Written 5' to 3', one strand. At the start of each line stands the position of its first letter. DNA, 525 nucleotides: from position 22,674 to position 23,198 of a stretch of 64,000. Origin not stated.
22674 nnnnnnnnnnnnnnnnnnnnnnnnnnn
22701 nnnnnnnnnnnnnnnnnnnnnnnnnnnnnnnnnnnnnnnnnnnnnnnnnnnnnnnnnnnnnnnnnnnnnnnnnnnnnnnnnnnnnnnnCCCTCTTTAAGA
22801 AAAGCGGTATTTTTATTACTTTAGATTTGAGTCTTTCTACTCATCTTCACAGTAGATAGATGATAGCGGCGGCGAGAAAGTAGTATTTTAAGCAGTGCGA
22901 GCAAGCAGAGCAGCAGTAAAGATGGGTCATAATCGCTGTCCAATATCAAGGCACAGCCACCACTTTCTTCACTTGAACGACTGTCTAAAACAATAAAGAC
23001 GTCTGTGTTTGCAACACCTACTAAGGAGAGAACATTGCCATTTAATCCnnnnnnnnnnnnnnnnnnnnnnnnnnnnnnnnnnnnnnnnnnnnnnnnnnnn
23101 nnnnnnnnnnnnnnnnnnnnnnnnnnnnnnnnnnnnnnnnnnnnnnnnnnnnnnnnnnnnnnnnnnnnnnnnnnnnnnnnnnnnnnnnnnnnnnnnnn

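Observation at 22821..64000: A single gene of more than 41 kb (at least 13,714 codons), still incomplete at the window edge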

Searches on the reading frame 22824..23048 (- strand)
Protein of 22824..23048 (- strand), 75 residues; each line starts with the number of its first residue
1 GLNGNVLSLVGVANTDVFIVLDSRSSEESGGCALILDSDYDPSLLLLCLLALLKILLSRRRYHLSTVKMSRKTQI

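Call 33: search_protein_families(library=ncbifam, proteins=[window:22824-23048:-], max_evalue=10)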
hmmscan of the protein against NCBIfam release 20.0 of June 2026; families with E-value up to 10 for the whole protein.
seq(75 aa): 1 family
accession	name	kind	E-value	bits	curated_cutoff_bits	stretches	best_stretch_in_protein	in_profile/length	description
NF033191.4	JDVT-CTERM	domain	1.3e-06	28.2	27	1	29-61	3-35/35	JDVT-CTERM domain-containing protein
